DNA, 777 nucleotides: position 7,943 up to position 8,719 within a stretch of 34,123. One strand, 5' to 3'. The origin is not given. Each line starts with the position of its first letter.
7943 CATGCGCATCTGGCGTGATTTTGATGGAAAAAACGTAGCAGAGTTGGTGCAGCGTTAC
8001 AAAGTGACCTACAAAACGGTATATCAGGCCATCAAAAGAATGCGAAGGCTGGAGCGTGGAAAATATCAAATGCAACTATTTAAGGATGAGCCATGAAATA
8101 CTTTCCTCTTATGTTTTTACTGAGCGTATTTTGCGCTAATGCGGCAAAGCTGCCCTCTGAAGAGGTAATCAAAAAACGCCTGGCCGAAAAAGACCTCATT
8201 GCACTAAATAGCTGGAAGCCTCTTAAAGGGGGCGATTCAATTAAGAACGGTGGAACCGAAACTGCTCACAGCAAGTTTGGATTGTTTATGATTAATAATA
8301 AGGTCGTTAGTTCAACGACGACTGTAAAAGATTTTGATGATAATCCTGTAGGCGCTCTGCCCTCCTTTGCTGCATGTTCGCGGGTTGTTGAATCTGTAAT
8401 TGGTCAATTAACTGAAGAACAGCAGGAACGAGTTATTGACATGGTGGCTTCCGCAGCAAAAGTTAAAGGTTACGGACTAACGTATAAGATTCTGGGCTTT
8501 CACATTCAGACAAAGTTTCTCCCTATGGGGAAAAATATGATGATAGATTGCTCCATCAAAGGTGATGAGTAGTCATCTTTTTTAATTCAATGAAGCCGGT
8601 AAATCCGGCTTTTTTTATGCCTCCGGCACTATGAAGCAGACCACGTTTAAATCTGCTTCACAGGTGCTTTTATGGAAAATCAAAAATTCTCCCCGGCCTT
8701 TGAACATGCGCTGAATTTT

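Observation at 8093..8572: Signal-peptide protein gene translationally coupled to the activator gene and capped by a strong terminator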

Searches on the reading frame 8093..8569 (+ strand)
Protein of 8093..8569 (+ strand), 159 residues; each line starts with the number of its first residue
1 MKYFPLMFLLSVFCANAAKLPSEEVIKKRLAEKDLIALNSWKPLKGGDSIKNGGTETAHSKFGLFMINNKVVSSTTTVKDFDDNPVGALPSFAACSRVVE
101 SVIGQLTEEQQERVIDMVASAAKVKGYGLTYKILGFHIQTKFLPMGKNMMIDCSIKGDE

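Call 3: search_protein_families(library=pfam, proteins=[window:8093-8569:+], max_evalue=0.1)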
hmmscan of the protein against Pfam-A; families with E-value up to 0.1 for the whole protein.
window:8093-8569:+ (159 aa): 1 family
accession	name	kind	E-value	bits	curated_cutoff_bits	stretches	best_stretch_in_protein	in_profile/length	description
PF20169.3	DUF6537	-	0.01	16.1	27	1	97-132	156-191/203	Family of unknown function (DUF6537)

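Call 4: search_protein_families(library=phrogs, proteins=[window:8093-8569:+], max_evalue=0.1)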
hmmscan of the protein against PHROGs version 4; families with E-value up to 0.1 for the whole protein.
window:8093-8569:+ (159 aa): 1 family
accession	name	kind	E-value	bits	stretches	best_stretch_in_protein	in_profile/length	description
phrog_38744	-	unknown function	9.8e-88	293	1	1-159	1-159/159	-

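Call 7: search_dna_similar(query=window:8093-8569:+, collection=phages, mode=protein, max_rows=30, max_evalue=0.01)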
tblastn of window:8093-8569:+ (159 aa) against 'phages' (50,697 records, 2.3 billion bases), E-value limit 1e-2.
No match.

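Call 9: find_homologous_proteins(query=window:8093-8569:+, max_evalue=0.001)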
Query window:8093-8569:+ (159 aa): 6 proteins with E <= 0.001 among 26 candidates.
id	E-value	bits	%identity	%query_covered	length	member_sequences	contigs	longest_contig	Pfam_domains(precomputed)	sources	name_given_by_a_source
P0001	1.2e-98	345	99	100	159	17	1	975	-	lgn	-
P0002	9.7e-87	306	91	100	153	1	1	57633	-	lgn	-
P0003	5.7e-79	281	81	99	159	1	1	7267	-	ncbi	-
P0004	9.5e-76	271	79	100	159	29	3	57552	-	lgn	-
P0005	8.9e-67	242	70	99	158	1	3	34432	-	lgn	-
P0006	4.5e-66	239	69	99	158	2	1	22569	-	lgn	-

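Call 17: search_dna_similar(query=window:8093-8569:+, collection=plasmids, mode=protein, max_evalue=0.01)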
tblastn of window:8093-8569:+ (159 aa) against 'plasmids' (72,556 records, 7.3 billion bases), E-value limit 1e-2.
No match.

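Call 19: predict_structure(alignment_id=A1)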
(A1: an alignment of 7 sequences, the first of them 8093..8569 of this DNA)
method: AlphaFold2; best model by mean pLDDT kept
length: 159 residues; sequences in the alignment: 7
mean_pLDDT: 57.1   pTM: 0.52
mean pLDDT of the five models: 57.1, 50.4, 50.4, 39.4, 34.7
residues with pLDDT >= 90: 0; 70-90: 59; 50-70: 38; < 50: 62
segments of 3 or more residues with pLDDT < 50: 1-20, 31-69
pLDDT, mean of each block of 10 residues (from residue 1): 39 34 52 35 32 28 45 72 68 73 72 77 66 73 79 69
secondary structure, 60 per line:
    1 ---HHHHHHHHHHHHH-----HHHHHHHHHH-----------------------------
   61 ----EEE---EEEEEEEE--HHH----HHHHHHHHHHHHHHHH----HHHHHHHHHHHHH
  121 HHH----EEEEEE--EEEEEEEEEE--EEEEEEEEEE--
elements in order: H4-16 H22-31 E65-67 E71-78 H88-103 H108-123 E128-133 E136-145 E148-157

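Call 27: search_protein_representatives(alignment_id=A1)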
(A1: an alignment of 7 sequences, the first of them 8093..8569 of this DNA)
Query: 7 sequences, 159 profile positions. Proteins with E-value up to 0.001 (for the whole library): 11; up to 1e-10: 3; up to 1e-30: 1. The best 11 are listed.
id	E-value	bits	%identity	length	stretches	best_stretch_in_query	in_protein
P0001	1.7e-96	336.5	-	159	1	1-159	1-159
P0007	3.4e-20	88.6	-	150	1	1-156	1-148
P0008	8.3e-15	71.0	-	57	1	114-159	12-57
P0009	1.5e-06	44.2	-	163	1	1-156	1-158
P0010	1.6e-06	44.2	-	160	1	5-157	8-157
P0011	1.3e-05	41.1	-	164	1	6-155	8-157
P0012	1.9e-05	40.6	-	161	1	8-155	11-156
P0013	2.1e-05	40.5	-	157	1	1-157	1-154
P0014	4.0e-05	39.6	-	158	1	9-157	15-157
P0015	4.4e-05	39.4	-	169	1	18-157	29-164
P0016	1.9e-04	37.4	-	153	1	4-156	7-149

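Call 30: find_homologous_proteins(query=A2, max_evalue=0.001)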
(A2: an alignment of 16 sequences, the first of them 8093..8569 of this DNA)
Query A2 (16 sequences) (159 aa, profile of the alignment): 11 proteins with E <= 0.001 among 2069 candidates.
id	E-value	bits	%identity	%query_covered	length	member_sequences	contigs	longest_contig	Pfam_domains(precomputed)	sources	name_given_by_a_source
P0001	1.9e-56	208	99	100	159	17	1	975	-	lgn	-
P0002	6.2e-56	206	91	100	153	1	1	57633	-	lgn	-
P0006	7.2e-56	206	69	99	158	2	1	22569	-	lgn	-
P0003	2.1e-55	205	81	99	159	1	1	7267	-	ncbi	-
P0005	9.4e-55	203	70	99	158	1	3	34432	-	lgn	-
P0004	1.2e-54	202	79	100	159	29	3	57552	-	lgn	-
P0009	5.4e-47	177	25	98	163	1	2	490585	-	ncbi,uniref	ncbi:hypothetical protein ACSVNO_05950 [Salmonella enterica]|uniref:hypothetical protein n=1 Tax=Sal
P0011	2.0e-45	172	21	86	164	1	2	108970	-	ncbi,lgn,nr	ncbi:TPA: hypothetical protein IGZ61_002258 [Escherichia coli]|nr:hypothetical protein [Escherichia 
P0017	1.0e-23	102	34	26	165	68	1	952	-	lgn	-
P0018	1.0e-18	85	32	26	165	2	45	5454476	-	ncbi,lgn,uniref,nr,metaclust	ncbi:hypothetical protein FRV13_15390 [Escherichia coli]|uniref:hypothetical protein n=1 Tax=Escheri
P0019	1.1e-17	82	34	26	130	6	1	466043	-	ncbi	-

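Call 31: find_encoding_contigs(protein=P0009, flank=6000, max_places=3)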
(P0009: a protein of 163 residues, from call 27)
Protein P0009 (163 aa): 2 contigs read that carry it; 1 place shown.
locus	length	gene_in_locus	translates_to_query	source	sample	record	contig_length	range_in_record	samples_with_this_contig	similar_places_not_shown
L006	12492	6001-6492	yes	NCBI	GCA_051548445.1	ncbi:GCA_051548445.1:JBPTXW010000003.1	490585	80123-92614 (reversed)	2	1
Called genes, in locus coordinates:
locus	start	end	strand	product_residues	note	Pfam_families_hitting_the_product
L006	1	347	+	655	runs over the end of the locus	PF02316:HTH_Tnp_Mu_1, PF09039:HTH_Tnp_Mu_2, PF02914:DDE_2, PF09299:Mu-transpos_C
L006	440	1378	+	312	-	PF13560:HTH_31 (weak), PF13401:AAA_22, PF09077:Phage-MuB_C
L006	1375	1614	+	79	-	PF26843:Kil_protein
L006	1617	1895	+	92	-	-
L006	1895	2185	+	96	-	PF13384:HTH_23 (faint), PF08281:Sigma70_r4_2 (faint), PF13551:HTH_29 (faint)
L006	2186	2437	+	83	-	-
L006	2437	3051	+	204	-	PF11363:DUF3164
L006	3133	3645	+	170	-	-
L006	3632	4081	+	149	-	-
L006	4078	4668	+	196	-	PF06252:GemA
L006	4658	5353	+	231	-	-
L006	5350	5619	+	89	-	-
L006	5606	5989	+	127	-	PF08765:Mor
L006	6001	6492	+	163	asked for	-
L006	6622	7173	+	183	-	PF05838:Glyco_hydro_108, PF09374:PG_binding_3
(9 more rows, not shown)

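Call 32: find_encoding_contigs(protein=P0011, flank=6000, max_places=3)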
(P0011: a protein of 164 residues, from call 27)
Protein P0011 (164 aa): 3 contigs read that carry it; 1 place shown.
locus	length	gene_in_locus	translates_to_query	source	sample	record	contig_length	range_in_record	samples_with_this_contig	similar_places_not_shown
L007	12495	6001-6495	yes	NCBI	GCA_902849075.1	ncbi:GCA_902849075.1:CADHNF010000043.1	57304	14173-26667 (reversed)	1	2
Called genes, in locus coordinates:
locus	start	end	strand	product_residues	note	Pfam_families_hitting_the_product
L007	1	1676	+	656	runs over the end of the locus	PF02316:HTH_Tnp_Mu_1, PF09039:HTH_Tnp_Mu_2, PF02914:DDE_2, PF09299:Mu-transpos_C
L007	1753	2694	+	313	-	PF13401:AAA_22, PF09077:Phage-MuB_C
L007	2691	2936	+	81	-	PF26843:Kil_protein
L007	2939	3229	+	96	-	-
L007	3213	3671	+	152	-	PF02796:HTH_7 (weak), PF04545:Sigma70_r4 (faint), PF08281:Sigma70_r4_2 (faint), PF09339:HTH_IclR (faint), PF13384:HTH_23 (faint), PF13518:HTH_28 (faint), PF13551:HTH_29 (faint), PF14493:HTH_40 (faint)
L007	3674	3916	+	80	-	-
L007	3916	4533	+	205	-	PF11363:DUF3164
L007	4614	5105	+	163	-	-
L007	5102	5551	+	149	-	PF06252:GemA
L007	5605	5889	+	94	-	PF08765:Mor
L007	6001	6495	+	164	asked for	-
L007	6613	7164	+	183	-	PF05838:Glyco_hydro_108, PF09374:PG_binding_3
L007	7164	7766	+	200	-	-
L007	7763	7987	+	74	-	PF01258:zf-dskA_traR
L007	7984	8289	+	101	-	PF10805:DUF2730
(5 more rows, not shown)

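Call 49: search_solved_structures(query=A3, max_evalue=10)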
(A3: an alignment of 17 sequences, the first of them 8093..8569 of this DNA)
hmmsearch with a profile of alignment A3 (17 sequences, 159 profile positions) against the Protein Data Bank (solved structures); distinct sequences matched with E-value up to 10: 2.
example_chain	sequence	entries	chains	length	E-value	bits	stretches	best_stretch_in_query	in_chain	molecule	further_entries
5ts9_A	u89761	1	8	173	0.11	15.4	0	22-86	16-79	Chorismate mutase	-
6w2r_A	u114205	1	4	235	0.63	12.9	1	55-126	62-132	Junction 19 DHR54-DHR79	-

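Call 50: search_protein_families(library=padloc, proteins=[window:8093-8569:+, P0009, P0017, P0007], max_evalue=1)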
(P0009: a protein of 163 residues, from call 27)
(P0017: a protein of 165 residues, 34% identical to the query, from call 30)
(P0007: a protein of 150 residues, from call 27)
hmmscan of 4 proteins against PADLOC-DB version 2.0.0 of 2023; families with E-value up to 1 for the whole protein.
window:8093-8569:+ (159 aa): 0 families

P0009 (163 aa): 0 families

P0017 (165 aa): 1 family
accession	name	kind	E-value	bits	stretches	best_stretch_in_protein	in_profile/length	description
PDLC00609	ZorB1|ZorB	-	0.002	15.7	1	7-85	34-92/232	MotB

P0007 (150 aa): 0 families

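Call 51: search_protein_families(library=ncbifam, proteins=[window:8093-8569:+, P0009, P0017, P0007], max_evalue=1)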
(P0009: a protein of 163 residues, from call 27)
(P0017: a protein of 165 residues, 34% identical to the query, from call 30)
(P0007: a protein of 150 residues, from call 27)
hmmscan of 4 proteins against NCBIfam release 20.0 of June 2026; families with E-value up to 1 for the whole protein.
window:8093-8569:+ (159 aa): 1 family
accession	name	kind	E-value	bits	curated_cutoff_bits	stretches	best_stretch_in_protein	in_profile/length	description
NF004401.0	PRK05758.2-1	equivalog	0.041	14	116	1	101-156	114-167/178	F0F1 ATP synthase subunit delta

P0009 (163 aa): 1 family
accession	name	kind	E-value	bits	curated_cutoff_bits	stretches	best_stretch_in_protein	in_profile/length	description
NF004401.0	PRK05758.2-1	equivalog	0.021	15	116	1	74-135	77-145/178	F0F1 ATP synthase subunit delta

P0017 (165 aa): 0 families

P0007 (150 aa): 1 family
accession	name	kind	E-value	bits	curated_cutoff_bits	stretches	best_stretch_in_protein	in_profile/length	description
NF053639.1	Mfer334_fam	equivalog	0.029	14.2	260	1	16-107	18-105/209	pseudomurein biosynthesis protein PmurB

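Call 55: predict_structure(alignment_id=A3)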
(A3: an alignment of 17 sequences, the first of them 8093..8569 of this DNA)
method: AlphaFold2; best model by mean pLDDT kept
length: 159 residues; sequences in the alignment: 17
mean_pLDDT: 88.3   pTM: 0.81
mean pLDDT of the five models: 88.3, 87.2, 86.6, 85.5, 85.1
residues with pLDDT >= 90: 111; 70-90: 32; 50-70: 15; < 50: 1
segments of 3 or more residues with pLDDT < 50: none
pLDDT, mean of each block of 10 residues (from residue 1): 58 70 95 89 84 90 92 96 89 92 94 92 93 93 95 92
secondary structure, 60 per line:
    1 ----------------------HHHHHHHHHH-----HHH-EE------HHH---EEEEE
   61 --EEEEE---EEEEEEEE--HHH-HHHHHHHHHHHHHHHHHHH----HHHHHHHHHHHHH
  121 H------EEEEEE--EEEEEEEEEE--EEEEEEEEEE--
elements in order: H23-32 E56-60 E63-67 E71-78 H85-103 H108-121 E128-133 E136-145 E148-157

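Call 58: find_encoding_contigs(protein=P0005, flank=5000, max_places=2)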
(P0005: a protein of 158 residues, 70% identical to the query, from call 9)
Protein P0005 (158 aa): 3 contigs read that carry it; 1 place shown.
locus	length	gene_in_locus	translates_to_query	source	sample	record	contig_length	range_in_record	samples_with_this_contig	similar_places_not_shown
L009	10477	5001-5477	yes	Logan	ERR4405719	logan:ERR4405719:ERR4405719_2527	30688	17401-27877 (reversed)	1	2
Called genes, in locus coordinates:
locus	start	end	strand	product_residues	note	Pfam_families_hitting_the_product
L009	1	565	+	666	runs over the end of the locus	PF02316:HTH_Tnp_Mu_1, PF09039:HTH_Tnp_Mu_2, PF02914:DDE_2, PF09299:Mu-transpos_C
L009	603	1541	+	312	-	PF13604:AAA_30 (faint), PF07728:AAA_5 (weak), PF13401:AAA_22, PF09077:Phage-MuB_C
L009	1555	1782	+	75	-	PF26843:Kil_protein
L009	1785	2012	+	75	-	PF26833:Phage_Mu_gp6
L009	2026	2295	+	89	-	-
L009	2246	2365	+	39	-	-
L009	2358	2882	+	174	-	PF07352:Phage_Mu_Gam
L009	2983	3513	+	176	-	PF25754:Gp11_C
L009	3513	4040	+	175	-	PF26885:Phage_Mu_Gp12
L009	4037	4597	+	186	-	PF06252:GemA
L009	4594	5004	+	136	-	PF08765:Mor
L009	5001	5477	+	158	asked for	-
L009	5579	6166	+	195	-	PF05838:Glyco_hydro_108, PF09374:PG_binding_3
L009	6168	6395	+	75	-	PF26867:Phage_Mu_gp18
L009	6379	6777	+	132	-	-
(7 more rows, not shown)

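Call 66: fold_search(model_id=the predicted structure, library=pdb)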
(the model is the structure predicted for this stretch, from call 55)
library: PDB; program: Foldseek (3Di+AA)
matches with E <= 10: 1058; with E <= 0.001: 0
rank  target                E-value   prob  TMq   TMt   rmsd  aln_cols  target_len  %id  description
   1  6ph4_B                5.8e-02  0.16  0.24  0.10  24.6       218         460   10  Full length LOV-PAS-HK construct from the LOV-HK sensory protein from Brucella abortus (light-adapted, construct 15-48 (released 2020-12-30)
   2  3lyd_B                6.9e-02  0.15  0.18  0.18  14.1       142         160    8  Crystal structure of Putative uncharacterized protein from Jonesia denitrificans (released 2010-03-09)
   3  9xps_5                8.2e-02  0.18  0.23  0.17  16.1       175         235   10  The neck structure of the Phage Phikz (released 2026-02-11)
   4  7lsy_H                8.7e-02  0.21  0.21  0.16  12.3       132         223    8  NHEJ Short-range synaptic complex (released 2021-04-14)
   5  6e5d                  1.1e-01  0.20  0.21  0.20  14.4       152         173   10  Crystal structure of LpqN involved in cell envelope biogenesis of Mycobacterium tuberculosis (released 2019-07-24)
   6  6in9_A                1.3e-01  0.28  0.24  0.15  13.1       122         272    5  Crystal structure of MucB in complex with MucA(peri) (released 2019-07-24)
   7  3lyd_A                1.3e-01  0.18  0.22  0.22  11.9       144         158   10  Crystal structure of Putative uncharacterized protein from Jonesia denitrificans (released 2010-03-09)
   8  7qb6_A                1.4e-01  0.14  0.20  0.19  15.8       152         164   11  Crystal Structure of Medicago truncatula Nodulin 13 (MtN13) in complex with 3-carboxybenzophenone (released 2022-10-26)
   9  2m89_MODEL_1_A        1.7e-01  0.08  0.13  0.15  15.8       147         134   13  Solution structure of the Aha1 dimer from Colwellia psychrerythraea (released 2013-09-04)
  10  6fu4_C                1.8e-01  0.16  0.24  0.14  14.6       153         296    7  Ligand binding domain (LBD) of the p. aeruginosa histamine receptor TlpQ (released 2018-05-16)
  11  3fc7_B                1.9e-01  0.25  0.23  0.32   9.2       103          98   12  The crystal structure of a domain of HTR-like protein from Haloarcula marismortui ATCC 43049 (released 2008-12-09)
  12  6v8s_J                2.0e-01  0.07  0.14  0.15  15.1       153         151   10  Crystal structure of Ara h 8.0201 (released 2020-12-16)
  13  6aww_E                2.0e-01  0.06  0.15  0.16  13.7       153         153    9  Structure of PR 10 Allergen Ara h 8.01 in complex with 3-Hydroxy-2-naphthoic acid (released 2018-09-12)
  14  1vr8                  2.1e-01  0.18  0.25  0.28  13.5       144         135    6  Crystal structure of GTP binding regulator (TM1622) from Thermotoga Maritima at 1.75 A resolution (released 2005-03-15)
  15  9i4t_P                2.1e-01  0.12  0.23  0.22  13.3       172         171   11  Photosystem II from Arabidopsis thaliana (released 2026-03-25)
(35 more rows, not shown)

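Call 67: fold_search(model_id=the predicted structure, library=viral)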
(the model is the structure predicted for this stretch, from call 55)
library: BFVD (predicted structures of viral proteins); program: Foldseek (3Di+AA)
matches with E <= 10: 916; with E <= 0.001: 1
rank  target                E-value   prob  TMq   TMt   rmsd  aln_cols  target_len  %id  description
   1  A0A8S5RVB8            3.2e-05  1.00  0.58  0.52  13.0       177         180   14  ABC transporter periplasmic binding protein [Siphoviridae sp. ctLeG9]
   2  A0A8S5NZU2            2.3e-03  1.00  0.35  0.20   4.3        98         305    6  Uncharacterized protein [Myoviridae sp. ctLnO19]
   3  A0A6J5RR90            1.2e-02  0.47  0.22  0.20  13.4       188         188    8  Lipoprotein [uncultured Caudovirales phage]
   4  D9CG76                2.3e-02  0.33  0.23  0.21  15.0       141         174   11  (no name in the UniProt tables at hand)
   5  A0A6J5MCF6            2.6e-02  0.72  0.33  0.34   8.7       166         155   10  Uncharacterized protein [uncultured Caudovirales phage]
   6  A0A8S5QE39            3.0e-02  0.80  0.40  0.21   9.3       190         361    9  Uncharacterized protein [Caudovirales sp. ctqPn17]
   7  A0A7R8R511            3.3e-02  0.51  0.27  0.18  12.7       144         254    8  Uncharacterized protein [Klebsiella phage vB_KvM-Eowyn]
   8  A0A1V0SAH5            3.8e-02  0.38  0.28  0.28  16.4       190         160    6  Uncharacterized protein [Catovirus CTV1]
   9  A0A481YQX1            3.8e-02  0.28  0.21  0.16  19.1       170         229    9  Protein kinase [Iridovirus LCIVAC01]
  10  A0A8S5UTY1            6.0e-02  0.25  0.23  0.32   8.6       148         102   11  Uncharacterized protein [Myoviridae sp. ctYA416]
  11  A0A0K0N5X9            6.4e-02  0.35  0.24  0.24  14.2       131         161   13  Uncharacterized protein [Tsukamurella phage TIN4]
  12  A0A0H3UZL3            7.2e-02  0.18  0.20  0.22  11.2       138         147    8  (no name in the UniProt tables at hand)
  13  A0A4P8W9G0            7.7e-02  0.77  0.31  0.47   5.0        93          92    6  (no name in the UniProt tables at hand)
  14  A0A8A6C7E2            7.7e-02  0.15  0.21  0.19  15.0       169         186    7  (no name in the UniProt tables at hand)
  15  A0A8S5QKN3            8.1e-02  0.33  0.28  0.13  13.4       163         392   10  Lipoprotein [Siphoviridae sp. ctezl47]
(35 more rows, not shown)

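Call 72: find_related_loci(query=P0007, collection=viral_contigs, flank=4000)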
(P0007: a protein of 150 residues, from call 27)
Query P0007 (150 aa) in viral_contigs; peptide patterns used: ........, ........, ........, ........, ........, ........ (x = any residue, [..] = any of these).
12 stretches matched a pattern, but none encodes a relative of the query by tblastn (E <= 1e-3).

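Call 73: find_related_loci(query=P0010, collection=viral_contigs, flank=4000)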
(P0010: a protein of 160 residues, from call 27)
Query P0010 (160 aa) in viral_contigs; peptide patterns used: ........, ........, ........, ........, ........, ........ (x = any residue, [..] = any of these).
3 stretches matched a pattern; 1 encode a relative of the query (tblastn E <= 1e-3); 1 distinct loci.
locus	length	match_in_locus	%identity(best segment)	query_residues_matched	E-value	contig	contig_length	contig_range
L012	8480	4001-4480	98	1-160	5e-106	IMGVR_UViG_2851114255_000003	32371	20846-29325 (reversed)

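Call 74: find_related_loci(query=P0014, collection=viral_contigs, flank=4000)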
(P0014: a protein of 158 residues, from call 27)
Query P0014 (158 aa) in viral_contigs; peptide patterns used: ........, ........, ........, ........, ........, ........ (x = any residue, [..] = any of these).
19 stretches matched a pattern, but none encodes a relative of the query by tblastn (E <= 1e-3).

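Call 89: find_homologous_proteins(query=A6, max_evalue=0.001)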
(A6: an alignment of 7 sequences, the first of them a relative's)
Query A6 (7 sequences) (150 aa, profile of the alignment): 6 proteins with E <= 0.001 among 2600 candidates.
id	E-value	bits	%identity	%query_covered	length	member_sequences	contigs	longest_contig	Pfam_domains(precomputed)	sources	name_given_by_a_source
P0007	1.2e-49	186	100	100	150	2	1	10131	-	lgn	-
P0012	1.3e-48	183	67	4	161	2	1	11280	-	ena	-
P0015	2.5e-45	172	26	87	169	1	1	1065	-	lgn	-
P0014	3.6e-45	171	23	95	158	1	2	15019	-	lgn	-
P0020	1.2e-38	150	71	99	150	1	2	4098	-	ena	-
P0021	2.7e-33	133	19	85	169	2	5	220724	-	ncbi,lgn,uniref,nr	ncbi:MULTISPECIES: hypothetical protein [Serratia]|uniref:hypothetical protein n=1 Tax=Serratia TaxI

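Call 90: find_encoding_contigs(protein=P0007, flank=4000, max_places=1)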
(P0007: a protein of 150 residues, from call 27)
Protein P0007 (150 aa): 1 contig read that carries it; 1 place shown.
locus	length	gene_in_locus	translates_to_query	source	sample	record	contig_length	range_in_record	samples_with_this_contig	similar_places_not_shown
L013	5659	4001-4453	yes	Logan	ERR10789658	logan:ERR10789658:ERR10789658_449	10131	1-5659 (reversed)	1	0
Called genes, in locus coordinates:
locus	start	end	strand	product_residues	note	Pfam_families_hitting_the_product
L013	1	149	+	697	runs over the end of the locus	PF02316:HTH_Tnp_Mu_1 (weak), PF09299:Mu-transpos_C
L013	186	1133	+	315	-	PF13401:AAA_22, PF07728:AAA_5 (faint), PF09077:Phage-MuB_C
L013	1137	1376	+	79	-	PF26843:Kil_protein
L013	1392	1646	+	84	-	-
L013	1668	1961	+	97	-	PF13384:HTH_23 (faint), PF08281:Sigma70_r4_2 (faint)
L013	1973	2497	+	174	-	PF07352:Phage_Mu_Gam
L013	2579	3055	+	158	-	-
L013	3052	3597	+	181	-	PF06252:GemA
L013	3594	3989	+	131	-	PF08765:Mor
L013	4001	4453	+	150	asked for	-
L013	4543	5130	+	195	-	PF05838:Glyco_hydro_108, PF09374:PG_binding_3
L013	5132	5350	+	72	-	PF26867:Phage_Mu_gp18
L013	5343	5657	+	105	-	?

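Call 91: find_encoding_contigs(protein=P0012, flank=4000, max_places=1)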
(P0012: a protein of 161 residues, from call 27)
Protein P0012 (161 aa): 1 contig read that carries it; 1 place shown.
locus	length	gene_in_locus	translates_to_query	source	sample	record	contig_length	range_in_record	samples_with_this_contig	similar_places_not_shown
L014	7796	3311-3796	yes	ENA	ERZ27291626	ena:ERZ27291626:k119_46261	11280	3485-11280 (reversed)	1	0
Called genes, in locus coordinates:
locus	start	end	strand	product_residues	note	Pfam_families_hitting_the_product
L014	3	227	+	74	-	?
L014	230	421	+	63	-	-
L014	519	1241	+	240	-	PF10979:DUF2786, PF23771:DUF7168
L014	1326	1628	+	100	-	-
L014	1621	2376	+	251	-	PF06252:GemA, PF26833:Phage_Mu_gp6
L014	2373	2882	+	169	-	PF27180:HI_1489_N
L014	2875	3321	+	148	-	PF08765:Mor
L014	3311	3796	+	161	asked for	-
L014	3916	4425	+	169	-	PF05838:Glyco_hydro_108, PF09374:PG_binding_3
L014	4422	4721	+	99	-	PF26867:Phage_Mu_gp18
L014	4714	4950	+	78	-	PF10841:DUF2644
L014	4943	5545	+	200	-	-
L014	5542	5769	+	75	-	PF01258:zf-dskA_traR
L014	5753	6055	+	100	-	PF10805:DUF2730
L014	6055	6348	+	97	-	-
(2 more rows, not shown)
